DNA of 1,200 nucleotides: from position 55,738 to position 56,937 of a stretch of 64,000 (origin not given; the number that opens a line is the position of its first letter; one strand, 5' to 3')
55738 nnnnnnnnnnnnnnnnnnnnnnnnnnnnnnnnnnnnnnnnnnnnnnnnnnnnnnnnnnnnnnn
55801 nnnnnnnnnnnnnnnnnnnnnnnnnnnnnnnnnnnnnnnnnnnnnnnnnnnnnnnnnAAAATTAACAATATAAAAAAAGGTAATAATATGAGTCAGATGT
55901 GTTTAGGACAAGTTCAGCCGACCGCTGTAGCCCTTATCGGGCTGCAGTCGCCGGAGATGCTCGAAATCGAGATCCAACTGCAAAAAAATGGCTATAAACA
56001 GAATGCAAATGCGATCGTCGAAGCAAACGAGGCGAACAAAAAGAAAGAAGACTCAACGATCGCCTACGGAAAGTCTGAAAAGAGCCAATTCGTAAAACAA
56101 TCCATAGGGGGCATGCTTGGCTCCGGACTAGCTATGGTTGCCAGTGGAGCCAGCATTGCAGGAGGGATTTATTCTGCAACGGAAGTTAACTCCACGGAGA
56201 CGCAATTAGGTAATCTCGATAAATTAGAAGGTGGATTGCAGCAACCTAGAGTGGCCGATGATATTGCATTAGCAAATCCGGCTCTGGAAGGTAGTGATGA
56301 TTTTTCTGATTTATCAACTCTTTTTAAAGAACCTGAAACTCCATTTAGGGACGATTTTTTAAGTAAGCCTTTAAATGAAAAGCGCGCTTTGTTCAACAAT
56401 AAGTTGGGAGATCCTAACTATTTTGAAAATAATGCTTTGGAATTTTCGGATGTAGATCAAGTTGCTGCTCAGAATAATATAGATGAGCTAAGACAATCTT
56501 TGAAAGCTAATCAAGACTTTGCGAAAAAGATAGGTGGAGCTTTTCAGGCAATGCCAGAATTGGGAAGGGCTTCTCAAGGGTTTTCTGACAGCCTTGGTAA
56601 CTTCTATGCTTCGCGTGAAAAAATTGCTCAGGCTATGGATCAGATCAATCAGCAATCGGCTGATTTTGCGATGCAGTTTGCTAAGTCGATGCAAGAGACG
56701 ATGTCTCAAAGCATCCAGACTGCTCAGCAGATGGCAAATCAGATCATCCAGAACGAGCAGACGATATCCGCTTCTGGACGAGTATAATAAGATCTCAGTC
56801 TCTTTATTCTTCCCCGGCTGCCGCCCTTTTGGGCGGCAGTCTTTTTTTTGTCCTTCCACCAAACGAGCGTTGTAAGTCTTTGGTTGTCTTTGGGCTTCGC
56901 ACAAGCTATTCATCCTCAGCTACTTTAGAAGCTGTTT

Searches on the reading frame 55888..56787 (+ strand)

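Call 3: search_protein_families(library=pfam, proteins=[window:55888-56787:+], max_evalue=1)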
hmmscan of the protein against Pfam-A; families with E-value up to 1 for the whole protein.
window:55888-56787:+ (299 aa): 4 families
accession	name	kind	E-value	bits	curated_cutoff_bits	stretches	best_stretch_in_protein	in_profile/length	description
PF13779.11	DUF4175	-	0.021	13.3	27.3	1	210-288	471-550/825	Domain of unknown function (DUF4175)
PF01434.24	Peptidase_M41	-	0.024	14.9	29.9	1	230-291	105-167/191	Peptidase family M41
PF00081.27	Sod_Fe_N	-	0.29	12.1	27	1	21-65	19-60/82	Iron/manganese superoxide dismutases, alpha-hairpin domain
PF08704.16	GCD14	-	0.36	10.9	26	1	5-61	148-204/247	tRNA methyltransferase complex GCD14 subunit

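Call 4: search_protein_families(library=ncbifam, proteins=[window:55888-56787:+], max_evalue=1)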
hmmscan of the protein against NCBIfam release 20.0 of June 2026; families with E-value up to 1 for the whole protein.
window:55888-56787:+ (299 aa): 0 families
